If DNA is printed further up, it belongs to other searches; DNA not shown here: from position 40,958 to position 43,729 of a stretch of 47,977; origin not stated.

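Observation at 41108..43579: Predicted catalytically dead Ser/Thr kinase (pseudokinase) fused to three PEGA domains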

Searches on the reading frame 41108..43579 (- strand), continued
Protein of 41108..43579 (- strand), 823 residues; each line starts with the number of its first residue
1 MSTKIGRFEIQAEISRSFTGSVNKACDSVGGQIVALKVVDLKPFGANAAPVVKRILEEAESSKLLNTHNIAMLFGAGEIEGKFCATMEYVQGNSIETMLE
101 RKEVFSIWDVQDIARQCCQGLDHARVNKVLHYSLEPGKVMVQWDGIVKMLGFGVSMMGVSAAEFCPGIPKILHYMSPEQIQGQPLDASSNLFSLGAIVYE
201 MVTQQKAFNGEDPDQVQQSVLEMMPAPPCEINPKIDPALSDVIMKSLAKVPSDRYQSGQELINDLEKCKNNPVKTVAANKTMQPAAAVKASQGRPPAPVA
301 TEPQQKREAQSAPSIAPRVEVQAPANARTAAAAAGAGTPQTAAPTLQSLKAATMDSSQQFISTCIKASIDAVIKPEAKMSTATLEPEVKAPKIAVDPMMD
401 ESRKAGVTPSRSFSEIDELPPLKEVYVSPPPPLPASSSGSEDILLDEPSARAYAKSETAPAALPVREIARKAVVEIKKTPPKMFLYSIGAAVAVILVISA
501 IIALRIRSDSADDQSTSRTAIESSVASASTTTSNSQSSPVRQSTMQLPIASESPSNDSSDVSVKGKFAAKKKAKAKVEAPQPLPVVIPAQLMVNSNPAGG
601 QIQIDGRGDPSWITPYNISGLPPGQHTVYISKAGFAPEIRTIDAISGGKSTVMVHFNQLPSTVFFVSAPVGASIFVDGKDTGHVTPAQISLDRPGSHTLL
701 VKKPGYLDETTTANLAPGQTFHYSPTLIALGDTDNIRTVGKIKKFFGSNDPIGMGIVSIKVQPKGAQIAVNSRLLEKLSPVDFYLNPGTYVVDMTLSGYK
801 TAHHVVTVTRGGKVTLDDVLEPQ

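Call 52: find_homologous_proteins(query=P0165, max_evalue=1e-30)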
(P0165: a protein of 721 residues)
Query P0165 (721 aa): 7973 proteins with E <= 1e-30 among 8000 candidates; the best 120 are listed.
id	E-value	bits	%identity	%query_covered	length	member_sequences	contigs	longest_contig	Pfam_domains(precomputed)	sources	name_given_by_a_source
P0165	0.0e+0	1585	100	100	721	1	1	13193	PF12733.14,PF07714.24,PF00069.32,PF13715.13,PF03109.23,PF08308.18,PF13620.13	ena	-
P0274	0.0e+0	1029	89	39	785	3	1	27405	PF07714.24,PF00069.32,PF13715.13,PF03109.23,PF08308.18,PF13620.13,PF20608.5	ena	-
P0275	0.0e+0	1025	87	40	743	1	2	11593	PF07714.24,PF00069.32,PF13715.13,PF14686.13,PF03109.23,PF08308.18,PF13620.13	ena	-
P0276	0.0e+0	1022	66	100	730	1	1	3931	PF07714.24,PF00069.32,PF13715.13,PF03109.23,PF08308.18,PF13620.13,PF20608.5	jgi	-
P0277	0.0e+0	1022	87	40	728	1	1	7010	PF07714.24,PF00069.32,PF13715.13,PF03109.23,PF08308.18,PF13620.13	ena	-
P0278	0.0e+0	1021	86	40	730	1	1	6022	PF07714.24,PF00069.32,PF13715.13,PF03109.23,PF08308.18,PF13620.13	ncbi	-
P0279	0.0e+0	1015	65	100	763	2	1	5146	PF07714.24,PF00069.32,PF13715.13,PF03109.23,PF08308.18,PF13620.13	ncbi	-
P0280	2.9e-289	980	83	41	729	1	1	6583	PF07714.24,PF00069.32,PF13715.13,PF03109.23,PF08308.18,PF13620.13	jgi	jgi:predicted Ser/Thr protein kinase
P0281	2.4e-283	960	86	40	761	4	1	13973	PF07714.24,PF00069.32,PF13715.13,PF14686.13,PF03109.23,PF08308.18,PF27911.1,PF13620.13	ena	-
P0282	1.4e-267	908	81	40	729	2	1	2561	PF07714.24,PF00069.32,PF13715.13,PF03109.23,PF08308.18,PF13620.13,PF20608.5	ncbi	-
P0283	1.2e-251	855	57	100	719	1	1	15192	PF07714.24,PF00069.32,PF13715.13,PF03109.23,PF08308.18,PF13620.13,PF01636.30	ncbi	-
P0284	4.0e-209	715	90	20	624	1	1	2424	PF07714.24,PF00069.32,PF13715.13,PF08308.18,PF13620.13,PF20608.5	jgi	jgi:hypothetical protein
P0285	1.2e-202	693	74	38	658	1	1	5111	PF07714.24,PF00069.32,PF13715.13,PF03109.23,PF08308.18,PF13620.13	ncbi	-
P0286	1.3e-202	693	74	38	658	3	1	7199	PF07714.24,PF00069.32,PF13715.13,PF03109.23,PF08308.18,PF13620.13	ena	-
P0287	8.2e-202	691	74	38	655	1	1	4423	PF07714.24,PF00069.32,PF13715.13,PF03109.23,PF08308.18,PF13620.13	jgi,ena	-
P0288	1.2e-201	690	-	-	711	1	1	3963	PF07714.24,PF00069.32,PF13715.13,PF11008.15,PF14686.13,PF03109.23,PF08308.18,PF13620.13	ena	-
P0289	3.7e-201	688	78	38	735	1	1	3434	PF07714.24,PF00069.32,PF13715.13,PF11008.15,PF03109.23,PF08308.18,PF13620.13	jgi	jgi:predicted Ser/Thr protein kinase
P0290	3.7e-201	688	75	37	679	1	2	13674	PF07714.24,PF00069.32,PF13715.13,PF03109.23,PF08308.18,PF13620.13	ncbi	ncbi:MAG: protein kinase domain-containing protein [Terriglobales bacterium]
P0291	4.0e-201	688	78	38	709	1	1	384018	PF07714.24,PF00069.32,PF13715.13,PF03109.23,PF08308.18,PF13620.13,PF07550.18,PF20608.5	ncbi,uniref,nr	ncbi:MAG: serine/threonine protein kinase [Candidatus Koribacter versatilis]|uniref:non-specific ser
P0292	1.5e-200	686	73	38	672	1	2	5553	PF07714.24,PF00069.32,PF13715.13,PF03109.23,PF08308.18,PF13620.13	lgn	-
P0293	1.7e-200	686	74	39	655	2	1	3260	PF07714.24,PF00069.32,PF03109.23,PF08308.18,PF13620.13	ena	-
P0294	2.1e-200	686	69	42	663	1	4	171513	PF07714.24,PF00069.32,PF13715.13,PF03109.23,PF08308.18,PF13620.13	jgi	jgi:serine/threonine-protein kinase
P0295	1.7e-199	683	74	38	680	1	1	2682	PF07714.24,PF00069.32,PF03109.23,PF08308.18,PF13620.13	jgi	-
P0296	2.4e-198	679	73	38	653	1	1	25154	PF07714.24,PF00069.32,PF13715.13,PF03109.23,PF08308.18,PF13620.13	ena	-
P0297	3.1e-198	679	75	38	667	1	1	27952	PF07714.24,PF00069.32,PF03109.23,PF08308.18,PF13620.13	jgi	jgi:serine/threonine-protein kinase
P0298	3.4e-198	679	77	38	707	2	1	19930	PF07714.24,PF00069.32,PF13715.13,PF03109.23,PF08308.18,PF13620.13,PF20608.5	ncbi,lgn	-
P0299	7.2e-198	678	73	39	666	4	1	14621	PF07714.24,PF00069.32,PF13715.13,PF03109.23,PF08308.18,PF13620.13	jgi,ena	-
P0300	9.5e-197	674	74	38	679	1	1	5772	PF07714.24,PF00069.32,PF13715.13,PF03109.23,PF08308.18,PF13620.13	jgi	-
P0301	1.4e-196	673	74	38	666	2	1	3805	PF07714.24,PF00069.32,PF13715.13,PF03109.23,PF08308.18,PF13620.13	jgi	jgi:serine/threonine-protein kinase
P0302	2.3e-195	669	49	99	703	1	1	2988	PF07714.24,PF00069.32,PF13715.13,PF03109.23,PF08308.18,PF13620.13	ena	-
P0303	2.4e-195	669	47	100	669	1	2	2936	PF07714.24,PF00069.32,PF13715.13,PF03109.23,PF08308.18,PF13620.13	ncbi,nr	ncbi:MAG: PEGA domain-containing protein [Acidobacteriota bacterium]|nr:PEGA domain-containing prote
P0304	6.4e-195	668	75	39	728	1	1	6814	PF07714.24,PF00069.32,PF13715.13,PF08308.18,PF13620.13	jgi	jgi:serine/threonine-protein kinase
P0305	1.6e-194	667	73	38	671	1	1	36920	PF07714.24,PF00069.32,PF13715.13,PF03109.23,PF08308.18,PF13620.13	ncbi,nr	ncbi:MAG TPA: protein kinase [Terriglobales bacterium]|nr:protein kinase [Terriglobales bacterium]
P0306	2.2e-194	666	-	-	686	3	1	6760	PF07714.24,PF00069.32,PF13715.13,PF03109.23,PF08308.18,PF13620.13,PF07550.18,PF20608.5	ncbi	-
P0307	9.8e-194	664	48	100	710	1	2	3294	PF07714.24,PF00069.32,PF13715.13,PF11008.15,PF14686.13,PF03109.23,PF08308.18,PF13620.13,PF22904.4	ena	-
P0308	1.4e-193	663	71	37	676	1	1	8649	PF07714.24,PF00069.32,PF03109.23,PF08308.18,PF13620.13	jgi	jgi:serine/threonine protein kinase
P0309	1.9e-193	663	48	99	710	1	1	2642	PF07714.24,PF00069.32,PF03109.23,PF08308.18,PF13620.13,PF20608.5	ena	-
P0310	2.1e-193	663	-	-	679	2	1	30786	PF07714.24,PF00069.32,PF13715.13,PF03109.23,PF08308.18,PF13620.13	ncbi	-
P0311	3.0e-193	662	76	38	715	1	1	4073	PF07714.24,PF00069.32,PF13715.13,PF03109.23,PF08308.18,PF13620.13,PF20608.5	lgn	-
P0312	4.7e-193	662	50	99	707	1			PF07714.24,PF00069.32,PF13715.13,PF03109.23,PF08308.18,PF13620.13,PF20608.5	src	-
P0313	5.2e-193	662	76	39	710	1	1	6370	PF07714.24,PF00069.32,PF13715.13,PF11008.15,PF03109.23,PF08308.18,PF13620.13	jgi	jgi:serine/threonine-protein kinase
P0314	4.9e-192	658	-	-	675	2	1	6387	PF07714.24,PF00069.32,PF08308.18,PF13620.13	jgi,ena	jgi:serine/threonine-protein kinase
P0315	9.9e-192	657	47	99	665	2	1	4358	PF07714.24,PF00069.32,PF13715.13,PF03109.23,PF08308.18,PF13620.13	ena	-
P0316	1.6e-191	657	46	99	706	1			PF07714.24,PF00069.32,PF13715.13,PF03109.23,PF08308.18,PF13620.13,PF20608.5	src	-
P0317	1.5e-189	650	-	-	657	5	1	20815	PF07714.24,PF00069.32,PF03109.23,PF08308.18,PF13620.13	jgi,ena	-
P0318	1.5e-189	650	47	99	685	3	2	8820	PF07714.24,PF00069.32,PF03109.23,PF08308.18,PF13620.13,PF01636.30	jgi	jgi:hypothetical protein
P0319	3.0e-189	649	67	43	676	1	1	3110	PF07714.24,PF00069.32,PF13715.13,PF03109.23,PF08308.18,PF13620.13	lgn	-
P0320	3.4e-189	649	48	99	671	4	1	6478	PF07714.24,PF00069.32,PF08308.18,PF13620.13,PF20608.5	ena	-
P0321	2.0e-188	646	48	99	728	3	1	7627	PF07714.24,PF00069.32,PF03109.23,PF08308.18,PF13620.13,PF01636.30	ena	-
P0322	2.5e-188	646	48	99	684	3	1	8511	PF07714.24,PF00069.32,PF03109.23,PF08308.18,PF13620.13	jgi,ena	-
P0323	3.1e-188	646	66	44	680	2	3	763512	PF07714.24,PF00069.32,PF03109.23,PF08308.18,PF13620.13,PF01636.30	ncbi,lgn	-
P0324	4.6e-188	645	71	37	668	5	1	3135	PF07714.24,PF00069.32,PF03109.23,PF08308.18,PF13620.13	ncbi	-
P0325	1.8e-187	643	72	37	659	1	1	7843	PF07714.24,PF00069.32,PF03109.23,PF08308.18,PF13620.13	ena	-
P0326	1.8e-187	643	72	37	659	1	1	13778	PF07714.24,PF00069.32,PF03109.23,PF08308.18,PF13620.13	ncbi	-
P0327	1.8e-187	643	71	38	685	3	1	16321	PF07714.24,PF00069.32,PF03109.23,PF08308.18,PF13620.13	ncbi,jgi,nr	ncbi:MAG TPA: serine/threonine-protein kinase [Candidatus Angelobacter sp.]|jgi:serine/threonine-pro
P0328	2.2e-187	643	71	38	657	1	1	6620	PF07714.24,PF00069.32,PF13715.13,PF03109.23,PF08308.18,PF13620.13,PF20608.5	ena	-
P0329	5.6e-187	642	74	37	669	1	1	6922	PF07714.24,PF00069.32,PF13715.13,PF08308.18,PF13620.13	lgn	-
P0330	8.8e-187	641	48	99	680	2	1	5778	PF07714.24,PF00069.32,PF03109.23,PF08308.18,PF13620.13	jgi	jgi:serine/threonine-protein kinase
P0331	2.5e-186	639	46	99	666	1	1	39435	PF07714.24,PF00069.32,PF13715.13,PF03109.23,PF08308.18,PF13620.13,PF20608.5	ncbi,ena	-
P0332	3.8e-186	639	47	98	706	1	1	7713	PF07714.24,PF00069.32,PF03109.23,PF08308.18,PF13620.13,PF01636.30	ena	-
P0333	4.4e-186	639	47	99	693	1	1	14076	PF07714.24,PF00069.32,PF03109.23,PF08308.18,PF13620.13,PF01636.30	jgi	jgi:eukaryotic-like serine/threonine-protein kinase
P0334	6.4e-186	638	46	98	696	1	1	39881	PF07714.24,PF00069.32,PF03109.23,PF08308.18,PF13620.13,PF01636.30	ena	-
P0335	7.0e-186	638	66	43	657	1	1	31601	PF07714.24,PF00069.32,PF13715.13,PF03109.23,PF08308.18,PF13620.13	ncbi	-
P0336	1.3e-185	637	47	99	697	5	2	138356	PF07714.24,PF00069.32,PF03109.23,PF08308.18,PF13620.13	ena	-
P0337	2.4e-185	636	68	38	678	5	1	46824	PF07714.24,PF00069.32,PF03109.23,PF08308.18,PF13620.13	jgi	jgi:predicted Ser/Thr protein kinase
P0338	3.7e-185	636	-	-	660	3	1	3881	PF07714.24,PF00069.32,PF13715.13,PF03109.23,PF08308.18,PF13620.13,PF07550.18,PF20608.5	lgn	-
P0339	4.1e-185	635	47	99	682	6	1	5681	PF07714.24,PF00069.32,PF03109.23,PF08308.18,PF13620.13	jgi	jgi:predicted Ser/Thr protein kinase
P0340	6.1e-185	635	45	100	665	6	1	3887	PF07714.24,PF00069.32,PF03109.23,PF08308.18,PF13620.13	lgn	-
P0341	1.0e-184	634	47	99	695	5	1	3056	PF07714.24,PF00069.32,PF03109.23,PF08308.18,PF13620.13,PF01636.30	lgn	-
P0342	1.1e-184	634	46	98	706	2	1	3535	PF07714.24,PF00069.32,PF03109.23,PF08308.18,PF13620.13,PF01636.30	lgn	-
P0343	1.2e-184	634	72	38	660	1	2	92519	PF07714.24,PF00069.32,PF13715.13,PF03109.23,PF08308.18,PF13620.13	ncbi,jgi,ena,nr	ncbi:MAG TPA: protein kinase [Candidatus Angelobacter sp.]|nr:protein kinase [Candidatus Angelobacte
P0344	1.4e-184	634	47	99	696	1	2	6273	PF07714.24,PF00069.32,PF03109.23,PF08308.18,PF13620.13,PF01636.30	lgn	-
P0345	1.5e-184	634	74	37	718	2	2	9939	PF07714.24,PF00069.32,PF03109.23,PF08308.18,PF13620.13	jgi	jgi:eukaryotic-like serine/threonine-protein kinase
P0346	1.6e-184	633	69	41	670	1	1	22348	PF07714.24,PF00069.32,PF08308.18,PF13620.13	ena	-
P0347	1.7e-184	633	47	99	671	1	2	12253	PF07714.24,PF00069.32,PF03109.23,PF08308.18,PF13620.13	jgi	jgi:type II secretory pathway pseudopilin PulG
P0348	1.8e-184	633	71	38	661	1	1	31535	PF07714.24,PF00069.32,PF03109.23,PF08308.18,PF13620.13,PF20608.5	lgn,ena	-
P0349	1.9e-184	633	47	98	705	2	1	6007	PF07714.24,PF00069.32,PF03109.23,PF08308.18,PF13620.13,PF01636.30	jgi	jgi:serine/threonine-protein kinase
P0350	2.0e-184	633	75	37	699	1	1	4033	PF07714.24,PF00069.32,PF03109.23,PF08308.18,PF13620.13,PF01636.30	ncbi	-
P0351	2.9e-184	633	45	99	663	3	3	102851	PF07714.24,PF00069.32,PF13715.13,PF03109.23,PF08308.18,PF13620.13,PF20608.5,PF01636.30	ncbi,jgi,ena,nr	ncbi:MAG: hypothetical protein DMG65_06160 [Candidatus Angelobacter sp. Gp1-AA117]|nr:MAG: hypotheti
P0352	3.3e-184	632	47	98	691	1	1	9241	PF07714.24,PF00069.32,PF03109.23,PF08308.18,PF13620.13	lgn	-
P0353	3.3e-184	632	47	98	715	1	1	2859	PF07714.24,PF00069.32,PF03109.23,PF08308.18,PF13620.13,PF01636.30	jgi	jgi:predicted Ser/Thr protein kinase/type II secretory pathway pseudopilin PulG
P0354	4.1e-184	632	66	38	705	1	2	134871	PF07714.24,PF00069.32,PF13715.13,PF22820.3,PF11008.15,PF03109.23,PF08308.18,PF13620.13,PF20608.5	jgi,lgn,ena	-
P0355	5.0e-184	632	45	99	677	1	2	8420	PF07714.24,PF00069.32,PF08308.18,PF13620.13,PF01636.30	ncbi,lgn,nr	ncbi:MAG: PEGA domain-containing protein [Acidobacteriales bacterium]|nr:PEGA domain-containing prot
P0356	6.1e-184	632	46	99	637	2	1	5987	PF07714.24,PF00069.32,PF03109.23,PF08308.18,PF01636.30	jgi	-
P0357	7.7e-184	631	47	99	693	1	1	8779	PF07714.24,PF00069.32,PF03109.23,PF08308.18,PF13620.13,PF01636.30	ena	-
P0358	1.0e-183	631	45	99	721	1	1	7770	PF07714.24,PF00069.32,PF03109.23,PF08308.18,PF13620.13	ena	-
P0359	1.5e-183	630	69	41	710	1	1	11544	PF07714.24,PF00069.32,PF03109.23,PF08308.18,PF13620.13,PF01636.30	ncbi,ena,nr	ncbi:MAG TPA: protein kinase [Terriglobales bacterium]|nr:protein kinase [Terriglobales bacterium]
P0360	1.8e-183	630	47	98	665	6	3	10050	PF07714.24,PF00069.32,PF13715.13,PF03109.23,PF08308.18,PF13620.13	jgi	jgi:serine/threonine-protein kinase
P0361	2.2e-183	630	46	99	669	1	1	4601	PF07714.24,PF00069.32,PF08308.18,PF13620.13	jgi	jgi:serine/threonine protein kinase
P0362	2.4e-183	630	69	41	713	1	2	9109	PF07714.24,PF00069.32,PF03109.23,PF08308.18,PF13620.13,PF01636.30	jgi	jgi:serine/threonine-protein kinase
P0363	2.4e-183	630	-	-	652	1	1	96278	PF07714.24,PF00069.32,PF08308.18,PF13620.13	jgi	jgi:serine/threonine-protein kinase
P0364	3.1e-183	629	69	38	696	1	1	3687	PF07714.24,PF00069.32,PF13715.13,PF03109.23,PF08308.18,PF13620.13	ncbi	-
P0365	3.7e-183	629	46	99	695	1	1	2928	PF07714.24,PF00069.32,PF03109.23,PF08308.18,PF13620.13,PF01636.30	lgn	-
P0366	4.7e-183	629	47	99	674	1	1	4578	PF07714.24,PF00069.32,PF13715.13,PF03109.23,PF08308.18,PF13620.13,PF01636.30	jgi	jgi:predicted Ser/Thr protein kinase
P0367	5.1e-183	628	47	99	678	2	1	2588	PF07714.24,PF00069.32,PF03109.23,PF08308.18,PF13620.13,PF01636.30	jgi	jgi:serine/threonine-protein kinase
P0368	5.8e-183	628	47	99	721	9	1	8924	PF07714.24,PF00069.32,PF03109.23,PF08308.18,PF13620.13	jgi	-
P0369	7.1e-183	628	47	99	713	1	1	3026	PF07714.24,PF00069.32,PF03109.23,PF08308.18,PF13620.13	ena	-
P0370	8.9e-183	628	47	99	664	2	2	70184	PF07714.24,PF00069.32,PF13715.13,PF03109.23,PF08308.18,PF13620.13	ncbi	-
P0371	9.1e-183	628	-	-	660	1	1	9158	PF07714.24,PF00069.32,PF03109.23,PF08308.18,PF13620.13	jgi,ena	-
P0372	1.2e-182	627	46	96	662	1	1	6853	PF07714.24,PF00069.32,PF03109.23,PF08308.18,PF13620.13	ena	-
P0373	1.3e-182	627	47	99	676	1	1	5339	PF07714.24,PF00069.32,PF03109.23,PF08308.18,PF13620.13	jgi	jgi:hypothetical protein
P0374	2.1e-182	626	46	99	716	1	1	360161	PF07714.24,PF00069.32,PF13715.13,PF08308.18,PF13620.13,PF01636.30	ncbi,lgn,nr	ncbi:MAG: serine/threonine protein kinase [Acidobacteriales bacterium]|nr:serine/threonine protein k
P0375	2.3e-182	626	47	99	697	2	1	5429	PF07714.24,PF00069.32,PF03109.23,PF08308.18,PF13620.13,PF01636.30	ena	-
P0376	3.0e-182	626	74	38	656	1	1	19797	PF07714.24,PF00069.32,PF03109.23,PF08308.18,PF13620.13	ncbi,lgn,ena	ncbi:MAG TPA: serine/threonine-protein kinase [Candidatus Angelobacter sp.]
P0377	3.4e-182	626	-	-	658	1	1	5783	PF07714.24,PF00069.32,PF03109.23,PF08308.18,PF13620.13,PF01636.30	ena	-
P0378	4.0e-182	626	45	99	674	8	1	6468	PF07714.24,PF00069.32,PF03109.23,PF08308.18,PF13620.13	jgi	jgi:predicted Ser/Thr protein kinase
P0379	5.7e-182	625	73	37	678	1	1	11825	PF07714.24,PF00069.32,PF03109.23,PF08308.18,PF13620.13,PF01636.30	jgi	jgi:predicted Ser/Thr protein kinase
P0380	7.1e-182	625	46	99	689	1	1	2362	PF07714.24,PF00069.32,PF13715.13,PF03109.23,PF08308.18,PF13620.13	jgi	jgi:predicted Ser/Thr protein kinase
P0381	9.0e-182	624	46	99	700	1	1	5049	PF07714.24,PF00069.32,PF03109.23,PF08308.18,PF13620.13,PF01636.30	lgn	-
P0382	1.4e-181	624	-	-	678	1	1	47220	PF07714.24,PF00069.32,PF03109.23,PF08308.18,PF13620.13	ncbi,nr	ncbi:MAG TPA: serine/threonine-protein kinase [Candidatus Angelobacter sp.]|nr:serine/threonine-prot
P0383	1.5e-181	624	46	99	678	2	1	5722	PF07714.24,PF00069.32,PF03109.23,PF08308.18,PF13620.13,PF01636.30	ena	-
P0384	1.5e-181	624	75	37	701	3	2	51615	PF07714.24,PF00069.32,PF03109.23,PF08308.18,PF13620.13,PF01636.30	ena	-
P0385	1.7e-181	623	66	40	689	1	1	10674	PF07714.24,PF00069.32,PF03109.23,PF08308.18,PF13620.13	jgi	jgi:serine/threonine-protein kinase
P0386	2.0e-181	623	45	99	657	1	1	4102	PF07714.24,PF00069.32,PF13715.13,PF03109.23,PF08308.18,PF13620.13,PF07550.18,PF20608.5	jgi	jgi:serine/threonine-protein kinase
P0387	2.2e-181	623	46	98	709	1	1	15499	PF07714.24,PF00069.32,PF03109.23,PF08308.18,PF13620.13,PF01636.30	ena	-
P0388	2.2e-181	623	66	40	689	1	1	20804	PF07714.24,PF00069.32,PF03109.23,PF08308.18,PF13620.13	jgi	jgi:serine/threonine-protein kinase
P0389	2.4e-181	623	47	99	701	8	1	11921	PF07714.24,PF00069.32,PF03109.23,PF08308.18,PF13620.13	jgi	jgi:serine/threonine-protein kinase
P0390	2.7e-181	623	66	40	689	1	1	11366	PF07714.24,PF00069.32,PF03109.23,PF08308.18,PF13620.13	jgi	jgi:serine/threonine-protein kinase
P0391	3.0e-181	623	68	38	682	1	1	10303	PF07714.24,PF00069.32,PF13715.13,PF03109.23,PF08308.18,PF13620.13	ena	-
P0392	3.2e-181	623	70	39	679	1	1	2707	PF07714.24,PF00069.32,PF13715.13,PF03109.23,PF08308.18,PF13620.13,PF01636.30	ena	-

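Call 82: find_encoding_contigs(protein=P0291, flank=8000, max_places=2)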
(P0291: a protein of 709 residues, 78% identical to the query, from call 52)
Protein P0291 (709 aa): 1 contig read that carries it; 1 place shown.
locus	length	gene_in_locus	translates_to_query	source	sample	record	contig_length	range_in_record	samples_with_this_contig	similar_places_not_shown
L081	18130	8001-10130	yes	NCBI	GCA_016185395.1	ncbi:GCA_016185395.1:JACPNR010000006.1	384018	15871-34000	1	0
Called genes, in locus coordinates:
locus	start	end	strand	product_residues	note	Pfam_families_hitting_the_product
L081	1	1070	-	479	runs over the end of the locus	PF01523:PmbA_TldD_1st, PF19290:PmbA_TldD_2nd, PF19289:PmbA_TldD_3rd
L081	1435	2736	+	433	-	PF01839:FG-GAP (faint), PF13517:FG-GAP_3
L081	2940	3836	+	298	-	PF02548:Pantoate_transf, PF13714:PEP_mutase (weak)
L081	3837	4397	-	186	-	-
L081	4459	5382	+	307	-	PF00149:Metallophos, PF12850:Metallophos_2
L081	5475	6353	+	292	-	PF02569:Pantoate_ligase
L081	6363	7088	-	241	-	PF02245:Pur_DNA_glyco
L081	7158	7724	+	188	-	PF13441:Gly-zipper_YMGG (weak)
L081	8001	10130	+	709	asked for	PF00069:Pkinase, PF03109:ABC1 (faint), PF07714:PK_Tyr_Ser-Thr, PF20608:Phage_tube_C (faint), PF07550:Shr-like_HID (faint), PF08308:PEGA, PF08308:PEGA, PF13620:CarboxypepD_reg (weak), +1 more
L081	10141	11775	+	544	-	PF16697:Yop-YscD_cpl, PF00498:FHA, PF01590:GAF, PF13185:GAF_2, PF13492:GAF_3 (weak), PF00211:Guanylate_cyc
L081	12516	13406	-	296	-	PF01544:CorA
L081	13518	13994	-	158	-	-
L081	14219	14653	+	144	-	PF01398:JAB, PF14464:Prok-JAB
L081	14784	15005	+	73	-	-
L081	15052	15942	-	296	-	-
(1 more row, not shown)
